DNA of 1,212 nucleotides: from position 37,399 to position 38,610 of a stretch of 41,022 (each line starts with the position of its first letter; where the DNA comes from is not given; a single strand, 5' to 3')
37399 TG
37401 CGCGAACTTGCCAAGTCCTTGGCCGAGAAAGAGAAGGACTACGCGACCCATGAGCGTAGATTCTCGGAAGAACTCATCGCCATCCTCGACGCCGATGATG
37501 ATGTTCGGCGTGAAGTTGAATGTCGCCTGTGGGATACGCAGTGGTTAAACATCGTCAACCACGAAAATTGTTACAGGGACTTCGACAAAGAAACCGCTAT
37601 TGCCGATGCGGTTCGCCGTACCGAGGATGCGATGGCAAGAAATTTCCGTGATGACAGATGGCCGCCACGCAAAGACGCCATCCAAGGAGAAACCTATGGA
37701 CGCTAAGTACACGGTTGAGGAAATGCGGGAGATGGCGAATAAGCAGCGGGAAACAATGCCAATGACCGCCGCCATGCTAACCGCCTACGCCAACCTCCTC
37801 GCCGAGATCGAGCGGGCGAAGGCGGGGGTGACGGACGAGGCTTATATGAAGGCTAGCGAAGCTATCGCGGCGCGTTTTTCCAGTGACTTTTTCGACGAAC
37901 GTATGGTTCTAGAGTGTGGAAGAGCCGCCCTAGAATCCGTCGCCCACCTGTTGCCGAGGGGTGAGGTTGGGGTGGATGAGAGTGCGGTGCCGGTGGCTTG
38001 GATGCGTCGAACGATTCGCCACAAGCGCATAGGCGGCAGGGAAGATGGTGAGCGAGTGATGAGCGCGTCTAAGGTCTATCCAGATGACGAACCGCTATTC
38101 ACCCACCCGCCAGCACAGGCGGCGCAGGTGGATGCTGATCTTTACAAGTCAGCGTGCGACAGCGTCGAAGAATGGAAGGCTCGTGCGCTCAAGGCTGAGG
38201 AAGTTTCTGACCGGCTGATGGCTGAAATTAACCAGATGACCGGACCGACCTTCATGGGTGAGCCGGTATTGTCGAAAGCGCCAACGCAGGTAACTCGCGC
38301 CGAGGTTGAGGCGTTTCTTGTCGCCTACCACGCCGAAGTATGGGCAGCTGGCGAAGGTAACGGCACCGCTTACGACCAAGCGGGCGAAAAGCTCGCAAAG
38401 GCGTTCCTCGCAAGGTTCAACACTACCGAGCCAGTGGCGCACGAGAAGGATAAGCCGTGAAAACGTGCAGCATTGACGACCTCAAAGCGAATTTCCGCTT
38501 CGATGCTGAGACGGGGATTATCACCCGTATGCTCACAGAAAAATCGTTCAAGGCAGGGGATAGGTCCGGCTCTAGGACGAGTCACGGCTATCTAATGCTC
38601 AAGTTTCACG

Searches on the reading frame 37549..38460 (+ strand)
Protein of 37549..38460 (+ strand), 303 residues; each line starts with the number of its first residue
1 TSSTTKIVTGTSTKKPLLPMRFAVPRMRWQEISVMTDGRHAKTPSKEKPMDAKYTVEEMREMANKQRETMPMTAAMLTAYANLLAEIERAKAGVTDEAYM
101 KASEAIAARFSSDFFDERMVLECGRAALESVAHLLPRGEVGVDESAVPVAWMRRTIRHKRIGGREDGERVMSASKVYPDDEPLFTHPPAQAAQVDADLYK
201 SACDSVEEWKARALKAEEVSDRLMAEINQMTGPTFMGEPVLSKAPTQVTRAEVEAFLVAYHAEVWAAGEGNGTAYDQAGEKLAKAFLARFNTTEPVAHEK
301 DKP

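Call 35: search_protein_families(library=pfam, max_evalue=0.01, proteins=[window:37549-38460:+])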
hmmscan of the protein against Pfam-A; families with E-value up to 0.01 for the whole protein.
window:37549-38460:+ (303 aa): 1 family
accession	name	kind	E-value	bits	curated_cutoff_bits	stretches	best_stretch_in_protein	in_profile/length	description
PF22777.1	VKGC_lumenal_dom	-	0.00077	19.8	27.7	1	28-122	40-133/152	Vitamin K-dependent gamma-carboxylase, lumenal domain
